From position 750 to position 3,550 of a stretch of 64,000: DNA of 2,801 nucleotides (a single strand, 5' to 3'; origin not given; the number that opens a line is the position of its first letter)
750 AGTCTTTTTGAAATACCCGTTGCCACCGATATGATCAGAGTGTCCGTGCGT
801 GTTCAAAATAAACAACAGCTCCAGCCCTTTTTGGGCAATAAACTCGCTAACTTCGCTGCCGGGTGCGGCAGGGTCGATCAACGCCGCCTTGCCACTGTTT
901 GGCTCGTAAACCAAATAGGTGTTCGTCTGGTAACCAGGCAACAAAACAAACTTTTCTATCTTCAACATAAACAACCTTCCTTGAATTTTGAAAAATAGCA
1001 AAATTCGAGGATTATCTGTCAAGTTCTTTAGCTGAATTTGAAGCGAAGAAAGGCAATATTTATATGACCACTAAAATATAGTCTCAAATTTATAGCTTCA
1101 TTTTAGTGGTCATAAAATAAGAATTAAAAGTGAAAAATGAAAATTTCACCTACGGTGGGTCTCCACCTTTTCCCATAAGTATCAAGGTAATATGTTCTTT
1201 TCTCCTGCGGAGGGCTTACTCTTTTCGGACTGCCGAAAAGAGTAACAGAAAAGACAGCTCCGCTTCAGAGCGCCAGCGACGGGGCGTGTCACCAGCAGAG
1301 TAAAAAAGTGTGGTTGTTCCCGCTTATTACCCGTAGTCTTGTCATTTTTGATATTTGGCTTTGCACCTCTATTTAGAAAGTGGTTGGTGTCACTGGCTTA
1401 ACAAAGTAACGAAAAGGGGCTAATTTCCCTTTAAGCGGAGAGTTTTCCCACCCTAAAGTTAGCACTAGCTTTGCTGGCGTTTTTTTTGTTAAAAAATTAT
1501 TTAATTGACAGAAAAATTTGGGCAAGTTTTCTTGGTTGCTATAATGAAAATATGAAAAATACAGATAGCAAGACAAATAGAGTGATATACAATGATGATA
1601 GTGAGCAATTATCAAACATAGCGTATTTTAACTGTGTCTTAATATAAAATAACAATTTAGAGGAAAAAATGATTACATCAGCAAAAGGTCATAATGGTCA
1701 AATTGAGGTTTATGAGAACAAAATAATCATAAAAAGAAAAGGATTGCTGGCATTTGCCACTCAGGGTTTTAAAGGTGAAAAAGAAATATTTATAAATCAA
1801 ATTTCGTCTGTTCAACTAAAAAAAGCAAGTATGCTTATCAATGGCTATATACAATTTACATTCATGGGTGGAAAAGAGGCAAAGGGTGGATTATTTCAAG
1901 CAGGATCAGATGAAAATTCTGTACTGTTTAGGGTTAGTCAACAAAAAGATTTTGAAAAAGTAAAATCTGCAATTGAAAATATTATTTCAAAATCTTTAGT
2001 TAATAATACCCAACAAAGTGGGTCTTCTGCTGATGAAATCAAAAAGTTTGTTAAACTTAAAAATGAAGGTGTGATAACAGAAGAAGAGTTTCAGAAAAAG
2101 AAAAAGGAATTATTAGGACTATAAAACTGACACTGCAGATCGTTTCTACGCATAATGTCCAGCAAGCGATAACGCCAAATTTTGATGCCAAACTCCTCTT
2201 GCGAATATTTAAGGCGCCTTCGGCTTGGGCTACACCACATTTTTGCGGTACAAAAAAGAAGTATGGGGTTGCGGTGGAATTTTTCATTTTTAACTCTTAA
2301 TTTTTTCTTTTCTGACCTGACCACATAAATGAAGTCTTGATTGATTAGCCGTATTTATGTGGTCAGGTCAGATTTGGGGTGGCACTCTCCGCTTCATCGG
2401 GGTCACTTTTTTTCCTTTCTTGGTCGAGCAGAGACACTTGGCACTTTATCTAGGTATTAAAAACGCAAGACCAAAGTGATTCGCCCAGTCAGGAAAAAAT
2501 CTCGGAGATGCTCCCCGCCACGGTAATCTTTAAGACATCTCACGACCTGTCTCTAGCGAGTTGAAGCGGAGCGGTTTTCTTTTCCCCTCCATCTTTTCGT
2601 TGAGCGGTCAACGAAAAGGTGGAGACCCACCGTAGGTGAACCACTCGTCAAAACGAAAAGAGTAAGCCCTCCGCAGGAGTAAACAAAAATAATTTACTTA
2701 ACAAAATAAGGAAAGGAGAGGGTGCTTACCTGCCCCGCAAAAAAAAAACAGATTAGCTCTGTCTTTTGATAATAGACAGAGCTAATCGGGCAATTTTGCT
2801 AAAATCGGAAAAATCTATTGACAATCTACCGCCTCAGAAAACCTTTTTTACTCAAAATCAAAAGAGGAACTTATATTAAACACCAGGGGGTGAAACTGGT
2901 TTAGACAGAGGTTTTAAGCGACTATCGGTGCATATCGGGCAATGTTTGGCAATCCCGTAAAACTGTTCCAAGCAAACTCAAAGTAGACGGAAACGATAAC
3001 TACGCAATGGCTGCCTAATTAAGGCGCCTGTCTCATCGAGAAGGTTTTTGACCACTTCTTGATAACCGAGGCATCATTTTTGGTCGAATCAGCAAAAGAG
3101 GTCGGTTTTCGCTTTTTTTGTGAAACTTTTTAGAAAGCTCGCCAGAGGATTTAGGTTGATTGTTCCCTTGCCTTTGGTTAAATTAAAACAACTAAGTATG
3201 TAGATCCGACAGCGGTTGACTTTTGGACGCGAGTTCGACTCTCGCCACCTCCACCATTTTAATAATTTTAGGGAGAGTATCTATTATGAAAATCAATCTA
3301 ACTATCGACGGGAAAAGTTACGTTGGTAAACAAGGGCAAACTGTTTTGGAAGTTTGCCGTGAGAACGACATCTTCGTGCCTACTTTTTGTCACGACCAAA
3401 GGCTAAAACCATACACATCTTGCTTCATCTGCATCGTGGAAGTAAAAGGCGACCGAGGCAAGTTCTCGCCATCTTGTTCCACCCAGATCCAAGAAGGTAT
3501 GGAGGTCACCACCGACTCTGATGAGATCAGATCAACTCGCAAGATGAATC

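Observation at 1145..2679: ~1.5-kb AT-rich cassette flanked by shuffled inverted-repeat modules, carrying a PH/SHOCT-domain ORF, immediately upstream of ssrA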

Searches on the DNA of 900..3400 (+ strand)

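Call 4: search_rna_families(source=window, start=900, end=3400, threshold=evalue, max_evalue=1, show_alignments=3)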
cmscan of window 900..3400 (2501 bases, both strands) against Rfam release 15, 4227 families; matches with E-value up to 1: 5.
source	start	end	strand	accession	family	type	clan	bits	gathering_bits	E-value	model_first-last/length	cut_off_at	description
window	2886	3256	+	RF00023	tmRNA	Gene;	CL00001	160.5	47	7.5e-65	1-374/374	no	transfer-messenger RNA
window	2311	2372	+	RF04241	mir-5014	Gene; miRNA;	-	31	101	0.00082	1-123/123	no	mir-5014 microRNA precursor family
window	2025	2085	+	RF00069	SNORD24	Gene; snRNA; snoRNA; CD-box;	-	23.1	41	0.98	1-76/76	no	Small nucleolar RNA SNORD24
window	1061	1116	+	RF00856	mir-232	Gene; miRNA;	-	22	67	0.21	1-80/80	no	mir-232 microRNA precursor family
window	3229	3279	+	RF04321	tmRNA_permuted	Gene;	-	18.6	47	0.47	36-95/213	no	permuted transfer-messenger RNA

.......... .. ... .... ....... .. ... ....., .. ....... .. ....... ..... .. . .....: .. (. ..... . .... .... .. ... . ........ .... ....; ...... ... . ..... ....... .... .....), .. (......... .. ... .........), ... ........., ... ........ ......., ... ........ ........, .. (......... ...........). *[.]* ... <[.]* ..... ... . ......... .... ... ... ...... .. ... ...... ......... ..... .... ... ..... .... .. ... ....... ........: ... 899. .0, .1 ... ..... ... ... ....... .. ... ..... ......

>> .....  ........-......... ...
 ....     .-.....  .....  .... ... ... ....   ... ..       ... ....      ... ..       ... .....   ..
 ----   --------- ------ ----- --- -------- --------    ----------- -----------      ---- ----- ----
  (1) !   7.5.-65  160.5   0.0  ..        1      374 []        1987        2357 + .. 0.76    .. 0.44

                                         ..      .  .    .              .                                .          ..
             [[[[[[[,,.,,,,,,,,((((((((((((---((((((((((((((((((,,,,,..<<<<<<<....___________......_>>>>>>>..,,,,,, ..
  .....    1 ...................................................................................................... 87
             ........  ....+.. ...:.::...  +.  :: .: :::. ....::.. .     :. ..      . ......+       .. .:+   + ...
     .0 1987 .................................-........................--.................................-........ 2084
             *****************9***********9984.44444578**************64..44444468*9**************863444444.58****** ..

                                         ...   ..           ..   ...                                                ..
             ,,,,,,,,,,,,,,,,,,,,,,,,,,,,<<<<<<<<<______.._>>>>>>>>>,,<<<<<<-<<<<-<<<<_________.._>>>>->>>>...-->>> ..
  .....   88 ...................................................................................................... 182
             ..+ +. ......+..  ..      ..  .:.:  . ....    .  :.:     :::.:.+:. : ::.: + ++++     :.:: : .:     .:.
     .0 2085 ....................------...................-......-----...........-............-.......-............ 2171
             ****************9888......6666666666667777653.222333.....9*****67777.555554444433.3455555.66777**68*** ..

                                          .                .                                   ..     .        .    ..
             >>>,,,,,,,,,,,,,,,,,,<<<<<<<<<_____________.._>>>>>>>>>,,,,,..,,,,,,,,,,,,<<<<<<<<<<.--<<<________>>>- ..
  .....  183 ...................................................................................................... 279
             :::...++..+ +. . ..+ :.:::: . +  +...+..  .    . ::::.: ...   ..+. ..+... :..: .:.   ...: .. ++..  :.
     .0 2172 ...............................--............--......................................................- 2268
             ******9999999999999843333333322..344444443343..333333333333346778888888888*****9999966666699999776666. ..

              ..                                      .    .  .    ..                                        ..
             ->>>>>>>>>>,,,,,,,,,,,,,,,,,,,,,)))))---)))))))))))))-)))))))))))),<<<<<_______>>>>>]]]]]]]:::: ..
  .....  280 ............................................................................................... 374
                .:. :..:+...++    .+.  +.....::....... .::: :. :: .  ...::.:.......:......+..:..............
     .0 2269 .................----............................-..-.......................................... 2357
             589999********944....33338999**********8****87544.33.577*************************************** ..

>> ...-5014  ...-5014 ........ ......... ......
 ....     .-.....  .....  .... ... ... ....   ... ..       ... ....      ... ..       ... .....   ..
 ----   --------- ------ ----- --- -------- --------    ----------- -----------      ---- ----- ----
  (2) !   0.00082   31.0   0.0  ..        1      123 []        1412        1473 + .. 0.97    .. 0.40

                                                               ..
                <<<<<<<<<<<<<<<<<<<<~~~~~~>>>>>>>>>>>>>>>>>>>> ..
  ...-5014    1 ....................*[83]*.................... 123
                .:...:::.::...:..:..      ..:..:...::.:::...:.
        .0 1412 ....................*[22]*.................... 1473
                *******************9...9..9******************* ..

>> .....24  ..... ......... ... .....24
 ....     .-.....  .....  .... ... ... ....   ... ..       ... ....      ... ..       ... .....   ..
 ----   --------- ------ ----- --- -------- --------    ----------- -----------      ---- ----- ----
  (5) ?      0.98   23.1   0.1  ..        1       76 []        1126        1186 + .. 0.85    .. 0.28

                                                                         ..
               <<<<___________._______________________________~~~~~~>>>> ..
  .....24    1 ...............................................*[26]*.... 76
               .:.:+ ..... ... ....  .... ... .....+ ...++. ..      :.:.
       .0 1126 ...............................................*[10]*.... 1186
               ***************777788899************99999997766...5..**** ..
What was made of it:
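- On Known structured RNA (Rfam 15): The hairpins give sub-threshold chance matches to miRNA models (call 4).
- No Rfam family matches (call 4).
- Tried and rejected: Rfam at E <= 1 gives only tmRNA (call 4).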

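Call 51: search_dna_similar(query=window:1023-2885:+, collection=plasmids, mode=distant, max_rows=10)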
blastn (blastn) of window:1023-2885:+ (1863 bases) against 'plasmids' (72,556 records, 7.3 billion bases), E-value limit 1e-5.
Records with a match: 6; places in all: 6; records where one place covers at least 80% of the query: 0.
Best place of each record, by identity: 80-90% 5; 60-80% 1.
By first word of the organism name: Bacillus 6.
By predicted mobility (MOB-suite, as given by PLSDB): non-mobilizable 6.
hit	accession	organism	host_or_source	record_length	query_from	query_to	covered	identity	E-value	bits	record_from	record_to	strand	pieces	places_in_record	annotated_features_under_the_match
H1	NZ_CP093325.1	Bacillus sp. N5-665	whole organism,peat soil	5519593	658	909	14%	67.3%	2e-11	80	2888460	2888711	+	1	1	none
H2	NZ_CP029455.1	Bacillus cereus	Chives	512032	1041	1104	3%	81.3%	2e-6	63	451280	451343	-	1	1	SHOCT domain-containing protein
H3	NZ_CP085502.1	Bacillus cereus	black pepper plant,cell culture,root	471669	1041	1104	3%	81.3%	2e-6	63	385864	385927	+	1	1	none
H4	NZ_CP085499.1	Bacillus cereus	coffee,cell culture,root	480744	1041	1104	3%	81.3%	2e-6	63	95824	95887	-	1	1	SHOCT domain-containing protein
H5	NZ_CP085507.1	Bacillus cereus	soil sample,soil from tomato plant roots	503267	1041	1104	3%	81.3%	2e-6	63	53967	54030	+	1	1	none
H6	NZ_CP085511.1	Bacillus cereus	soil sample,soil from tomato plant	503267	1041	1104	3%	81.3%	2e-6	63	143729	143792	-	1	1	none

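Call 52: search_dna_similar(query=window:1023-2885:+, collection=phages, mode=distant, max_rows=10)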
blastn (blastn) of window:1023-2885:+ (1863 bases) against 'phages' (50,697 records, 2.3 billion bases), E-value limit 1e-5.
No match.
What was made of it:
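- No similarity outside the ORF in plasmid or phage records (calls 51, 52).
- Tried and rejected: Only the SHOCT-coding part matches, on Bacillus plasmids (calls 51, 52).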
